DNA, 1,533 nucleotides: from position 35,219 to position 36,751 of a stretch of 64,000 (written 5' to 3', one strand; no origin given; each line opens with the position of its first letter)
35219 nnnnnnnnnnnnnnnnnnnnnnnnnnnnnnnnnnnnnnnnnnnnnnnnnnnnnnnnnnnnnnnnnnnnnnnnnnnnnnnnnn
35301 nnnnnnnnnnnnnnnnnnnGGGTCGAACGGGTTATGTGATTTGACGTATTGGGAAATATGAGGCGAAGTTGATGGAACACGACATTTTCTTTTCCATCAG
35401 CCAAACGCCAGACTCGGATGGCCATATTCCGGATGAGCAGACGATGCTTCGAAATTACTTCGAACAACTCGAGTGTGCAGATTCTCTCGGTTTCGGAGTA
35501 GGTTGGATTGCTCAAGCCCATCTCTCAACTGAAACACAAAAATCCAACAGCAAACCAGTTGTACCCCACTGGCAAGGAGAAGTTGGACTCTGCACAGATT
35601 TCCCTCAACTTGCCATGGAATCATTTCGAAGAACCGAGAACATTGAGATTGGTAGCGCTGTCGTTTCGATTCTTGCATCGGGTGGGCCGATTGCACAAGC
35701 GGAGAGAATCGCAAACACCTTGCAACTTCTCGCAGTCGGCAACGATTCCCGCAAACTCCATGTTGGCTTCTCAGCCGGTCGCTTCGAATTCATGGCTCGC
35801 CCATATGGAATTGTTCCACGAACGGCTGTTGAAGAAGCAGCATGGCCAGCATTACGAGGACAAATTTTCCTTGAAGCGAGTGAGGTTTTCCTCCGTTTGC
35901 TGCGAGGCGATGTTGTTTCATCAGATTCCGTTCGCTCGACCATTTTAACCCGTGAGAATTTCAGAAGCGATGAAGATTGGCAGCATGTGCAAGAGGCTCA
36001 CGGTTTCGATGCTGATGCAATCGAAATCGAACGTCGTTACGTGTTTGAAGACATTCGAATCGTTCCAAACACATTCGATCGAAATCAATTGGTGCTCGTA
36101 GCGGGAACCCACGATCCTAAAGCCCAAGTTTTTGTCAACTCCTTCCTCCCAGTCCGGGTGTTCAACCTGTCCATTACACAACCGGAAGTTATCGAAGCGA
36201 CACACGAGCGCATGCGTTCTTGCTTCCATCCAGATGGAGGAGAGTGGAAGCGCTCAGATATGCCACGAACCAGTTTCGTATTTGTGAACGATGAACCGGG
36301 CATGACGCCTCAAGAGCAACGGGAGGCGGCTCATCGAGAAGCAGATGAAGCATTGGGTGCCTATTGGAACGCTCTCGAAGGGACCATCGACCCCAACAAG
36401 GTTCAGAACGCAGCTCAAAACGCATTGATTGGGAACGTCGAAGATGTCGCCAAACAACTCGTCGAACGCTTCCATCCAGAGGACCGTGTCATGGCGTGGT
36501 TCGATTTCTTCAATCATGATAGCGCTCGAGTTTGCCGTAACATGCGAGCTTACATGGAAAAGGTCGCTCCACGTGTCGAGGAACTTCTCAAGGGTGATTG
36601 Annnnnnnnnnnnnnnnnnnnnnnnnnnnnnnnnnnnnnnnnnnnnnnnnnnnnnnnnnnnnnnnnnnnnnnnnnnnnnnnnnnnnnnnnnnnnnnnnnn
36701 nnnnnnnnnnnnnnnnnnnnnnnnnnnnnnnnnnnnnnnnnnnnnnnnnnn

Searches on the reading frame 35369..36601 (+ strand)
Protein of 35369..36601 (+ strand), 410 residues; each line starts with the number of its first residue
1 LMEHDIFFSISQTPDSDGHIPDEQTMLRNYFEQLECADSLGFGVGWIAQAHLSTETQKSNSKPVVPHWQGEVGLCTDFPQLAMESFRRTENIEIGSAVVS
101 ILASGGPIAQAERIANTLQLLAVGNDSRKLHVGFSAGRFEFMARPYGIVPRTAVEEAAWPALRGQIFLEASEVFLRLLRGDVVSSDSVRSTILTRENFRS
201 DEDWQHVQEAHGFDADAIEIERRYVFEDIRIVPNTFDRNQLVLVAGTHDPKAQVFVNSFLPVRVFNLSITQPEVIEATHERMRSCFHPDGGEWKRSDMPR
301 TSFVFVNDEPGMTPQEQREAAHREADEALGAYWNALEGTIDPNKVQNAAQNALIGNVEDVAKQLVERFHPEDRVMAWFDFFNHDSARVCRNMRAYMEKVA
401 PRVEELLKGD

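Call 3: search_protein_families(library=pfam, proteins=[window:35369-36601:+], max_evalue=0.01)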
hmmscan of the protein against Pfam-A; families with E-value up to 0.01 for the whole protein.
window:35369-36601:+ (410 aa): 1 family
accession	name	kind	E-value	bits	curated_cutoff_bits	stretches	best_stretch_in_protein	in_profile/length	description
PF00296.26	Bac_luciferase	-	0.0035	17.2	27.9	0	15-184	10-144/314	Luciferase-like monooxygenase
